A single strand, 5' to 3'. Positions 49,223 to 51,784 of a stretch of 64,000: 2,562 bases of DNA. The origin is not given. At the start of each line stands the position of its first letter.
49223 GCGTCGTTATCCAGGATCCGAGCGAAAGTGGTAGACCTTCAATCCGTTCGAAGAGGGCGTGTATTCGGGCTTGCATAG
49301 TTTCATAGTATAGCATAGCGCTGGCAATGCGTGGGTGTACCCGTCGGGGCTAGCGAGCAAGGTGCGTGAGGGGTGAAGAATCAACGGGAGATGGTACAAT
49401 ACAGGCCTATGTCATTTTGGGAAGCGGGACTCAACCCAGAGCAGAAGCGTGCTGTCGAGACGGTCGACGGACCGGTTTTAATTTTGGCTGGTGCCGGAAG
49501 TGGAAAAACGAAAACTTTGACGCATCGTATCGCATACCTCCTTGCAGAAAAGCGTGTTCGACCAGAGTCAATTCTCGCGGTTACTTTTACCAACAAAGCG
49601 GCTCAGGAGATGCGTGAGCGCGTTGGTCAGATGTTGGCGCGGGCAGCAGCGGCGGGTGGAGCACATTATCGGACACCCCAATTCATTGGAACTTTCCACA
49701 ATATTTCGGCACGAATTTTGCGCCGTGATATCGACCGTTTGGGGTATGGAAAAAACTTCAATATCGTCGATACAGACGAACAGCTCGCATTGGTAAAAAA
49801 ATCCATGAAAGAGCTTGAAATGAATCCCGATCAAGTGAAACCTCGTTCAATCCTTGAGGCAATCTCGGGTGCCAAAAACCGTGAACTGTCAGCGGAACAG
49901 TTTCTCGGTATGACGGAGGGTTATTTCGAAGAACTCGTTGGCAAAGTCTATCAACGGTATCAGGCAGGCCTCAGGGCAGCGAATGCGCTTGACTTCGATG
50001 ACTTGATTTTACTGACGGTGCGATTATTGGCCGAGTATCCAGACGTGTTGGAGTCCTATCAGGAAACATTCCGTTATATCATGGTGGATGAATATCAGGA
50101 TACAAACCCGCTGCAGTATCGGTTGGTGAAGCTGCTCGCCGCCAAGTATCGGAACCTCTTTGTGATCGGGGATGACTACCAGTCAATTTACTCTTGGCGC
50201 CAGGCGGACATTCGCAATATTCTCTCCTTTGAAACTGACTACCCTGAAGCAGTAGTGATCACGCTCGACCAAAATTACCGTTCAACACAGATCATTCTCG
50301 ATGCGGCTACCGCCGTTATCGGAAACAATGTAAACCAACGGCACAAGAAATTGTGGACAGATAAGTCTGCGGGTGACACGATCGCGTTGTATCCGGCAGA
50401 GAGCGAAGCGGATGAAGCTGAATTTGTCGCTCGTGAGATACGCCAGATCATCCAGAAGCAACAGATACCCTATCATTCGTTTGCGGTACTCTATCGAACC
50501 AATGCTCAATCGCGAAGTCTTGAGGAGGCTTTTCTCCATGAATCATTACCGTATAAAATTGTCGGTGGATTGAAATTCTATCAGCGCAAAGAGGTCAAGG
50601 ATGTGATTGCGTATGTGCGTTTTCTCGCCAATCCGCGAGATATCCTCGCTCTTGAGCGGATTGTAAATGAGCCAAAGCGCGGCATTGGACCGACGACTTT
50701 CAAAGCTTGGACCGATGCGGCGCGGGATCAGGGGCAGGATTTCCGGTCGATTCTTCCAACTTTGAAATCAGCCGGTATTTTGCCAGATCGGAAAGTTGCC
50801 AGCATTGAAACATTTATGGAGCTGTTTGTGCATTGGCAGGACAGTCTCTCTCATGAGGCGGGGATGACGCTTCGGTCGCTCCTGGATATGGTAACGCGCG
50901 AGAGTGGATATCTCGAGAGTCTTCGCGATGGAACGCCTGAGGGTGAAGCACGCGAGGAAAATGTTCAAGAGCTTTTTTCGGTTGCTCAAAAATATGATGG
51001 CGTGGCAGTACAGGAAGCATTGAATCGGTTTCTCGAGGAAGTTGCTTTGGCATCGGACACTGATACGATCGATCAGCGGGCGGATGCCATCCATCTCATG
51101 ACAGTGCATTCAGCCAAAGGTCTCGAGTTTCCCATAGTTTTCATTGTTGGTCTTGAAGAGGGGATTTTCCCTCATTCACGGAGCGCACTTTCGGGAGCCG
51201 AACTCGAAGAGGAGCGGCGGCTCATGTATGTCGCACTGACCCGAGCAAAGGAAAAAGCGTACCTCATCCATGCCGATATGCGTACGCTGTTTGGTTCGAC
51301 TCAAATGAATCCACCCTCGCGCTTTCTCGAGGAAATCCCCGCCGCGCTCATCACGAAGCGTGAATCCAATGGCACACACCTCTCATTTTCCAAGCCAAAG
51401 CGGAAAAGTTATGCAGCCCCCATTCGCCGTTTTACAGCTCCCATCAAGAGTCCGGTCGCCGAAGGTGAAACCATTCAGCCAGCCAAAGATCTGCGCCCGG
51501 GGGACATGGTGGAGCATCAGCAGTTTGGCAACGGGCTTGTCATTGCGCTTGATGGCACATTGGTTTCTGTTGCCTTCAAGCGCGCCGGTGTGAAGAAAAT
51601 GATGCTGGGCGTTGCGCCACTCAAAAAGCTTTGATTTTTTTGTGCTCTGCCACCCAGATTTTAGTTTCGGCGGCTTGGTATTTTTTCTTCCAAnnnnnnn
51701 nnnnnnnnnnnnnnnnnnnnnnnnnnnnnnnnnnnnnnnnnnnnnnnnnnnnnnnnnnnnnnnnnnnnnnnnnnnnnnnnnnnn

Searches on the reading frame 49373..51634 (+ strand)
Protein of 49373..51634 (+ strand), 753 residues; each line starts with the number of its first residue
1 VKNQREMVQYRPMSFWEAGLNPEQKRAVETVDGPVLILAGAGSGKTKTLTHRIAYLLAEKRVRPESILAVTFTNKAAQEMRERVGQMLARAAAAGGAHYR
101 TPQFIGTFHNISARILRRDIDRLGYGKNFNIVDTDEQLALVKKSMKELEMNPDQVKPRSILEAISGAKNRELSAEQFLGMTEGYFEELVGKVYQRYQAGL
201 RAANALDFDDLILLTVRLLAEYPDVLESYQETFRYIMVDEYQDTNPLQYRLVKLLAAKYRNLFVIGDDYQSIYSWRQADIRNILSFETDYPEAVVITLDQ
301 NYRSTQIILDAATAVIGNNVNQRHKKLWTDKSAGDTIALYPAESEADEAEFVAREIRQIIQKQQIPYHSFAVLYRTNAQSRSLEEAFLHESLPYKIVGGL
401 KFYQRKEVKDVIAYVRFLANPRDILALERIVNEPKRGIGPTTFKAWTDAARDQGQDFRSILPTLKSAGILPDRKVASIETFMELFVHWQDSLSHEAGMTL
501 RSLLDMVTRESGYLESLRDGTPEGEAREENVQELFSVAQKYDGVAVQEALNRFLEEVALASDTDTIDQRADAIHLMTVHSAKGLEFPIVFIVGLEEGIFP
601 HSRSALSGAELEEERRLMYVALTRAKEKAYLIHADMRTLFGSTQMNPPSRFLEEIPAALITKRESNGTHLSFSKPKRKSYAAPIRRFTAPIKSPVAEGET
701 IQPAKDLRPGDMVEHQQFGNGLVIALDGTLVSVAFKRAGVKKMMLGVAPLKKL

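Call 4: search_protein_families(library=pfam, proteins=[window:49373-51634:+], max_evalue=0.01)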
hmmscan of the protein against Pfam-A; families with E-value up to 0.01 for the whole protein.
window:49373-51634:+ (753 aa): 9 families
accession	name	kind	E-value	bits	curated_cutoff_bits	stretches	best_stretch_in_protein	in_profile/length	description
PF00580.27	UvrD-helicase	-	4.8e-92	308.9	23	1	20-291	1-271/271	UvrD/REP helicase N-terminal domain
PF13361.12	UvrD_C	-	7.9e-79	266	25.6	1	296-633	1-347/350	UvrD-like helicase C-terminal domain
PF13245.12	AAA_19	-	9.5e-25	87.8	25.1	1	24-274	1-132/134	AAA domain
PF13538.12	UvrD_C_2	-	3e-12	46.6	27.4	1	573-632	2-52/52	UvrD-like helicase C-terminal domain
PF01443.25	Viral_helicase1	-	1.1e-08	35.6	21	1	568-631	172-226/228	Viral superfamily 1 RNA helicase core domain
PF21196.3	PcrA_UvrD_tudor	-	1.1e-06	28.8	23.9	1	710-752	2-48/48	PcrA/UvrD tudor domain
PF13604.12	AAA_30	-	7.2e-06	26.3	27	1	20-85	2-67/191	AAA domain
PF13086.12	AAA_11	-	0.00038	20.7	27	1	20-86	2-74/257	AAA domain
PF13087.12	AAA_12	-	0.0015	18.6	27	0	567-632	133-191/195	AAA domain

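Call 5: search_protein_families(library=ncbifam, proteins=[window:49373-51634:+], max_evalue=0.01)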
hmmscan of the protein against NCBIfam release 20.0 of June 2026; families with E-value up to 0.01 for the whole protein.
window:49373-51634:+ (753 aa): 24 families
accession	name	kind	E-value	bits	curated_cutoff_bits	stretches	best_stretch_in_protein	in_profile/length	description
TIGR01073.1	pcrA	equivalog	5.2e-261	868.1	911.2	1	18-751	3-725/725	DNA helicase PcrA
NF008743.0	PRK11773.1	equivalog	3.4e-201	670.3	965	1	19-752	9-719/720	DNA helicase II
TIGR01075.1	uvrD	equivalog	1.2e-189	632.1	1144.45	1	19-748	4-712/715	DNA helicase II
TIGR01074.1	rep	equivalog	1.9e-183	611.4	951.45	1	20-674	2-651/668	DNA helicase Rep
NF008172.0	PRK10919.1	equivalog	8.2e-145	483.6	1168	1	20-658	3-636/673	DNA helicase Rep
TIGR02785.1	addA_Gpos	equivalog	6.5e-66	223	707.65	4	185-314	337-478/1234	helicase-exonuclease AddAB subunit AddA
NF008276.0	PRK11054.1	equivalog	4.8e-53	180.7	543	3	188-330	391-530/684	DNA helicase IV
TIGR00609.1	recB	equivalog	9.8e-48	163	696.05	3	132-320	270-459/1175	exodeoxyribonuclease V subunit beta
TIGR02784.1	addA_alphas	equivalog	2.8e-38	132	860.75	4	162-319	319-496/1138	double-strand break repair helicase AddA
NF010485.0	PRK13909.1-2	equivalog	1.2e-37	129.6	650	2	188-591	284-629/909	RecB-like helicase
NF010487.0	PRK13909.1-4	equivalog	6.1e-27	94.3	759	3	201-417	293-525/924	RecB-like helicase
NF041464.1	HelD_BACSU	equivalog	1.3e-17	63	419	1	230-397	544-702/779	RNA polymerase recycling motor HelD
NF008128.0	PRK10876.1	equivalog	1e-15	56.6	1697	1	201-313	344-458/1181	exodeoxyribonuclease V subunit beta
NF010486.0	PRK13909.1-3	equivalog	4.3e-14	51.5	1109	2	204-338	300-445/921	RecB-like helicase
NF010484.0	PRK13909.1-1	equivalog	7.3e-12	43.9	1074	1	37-87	10-59/945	RecB-like helicase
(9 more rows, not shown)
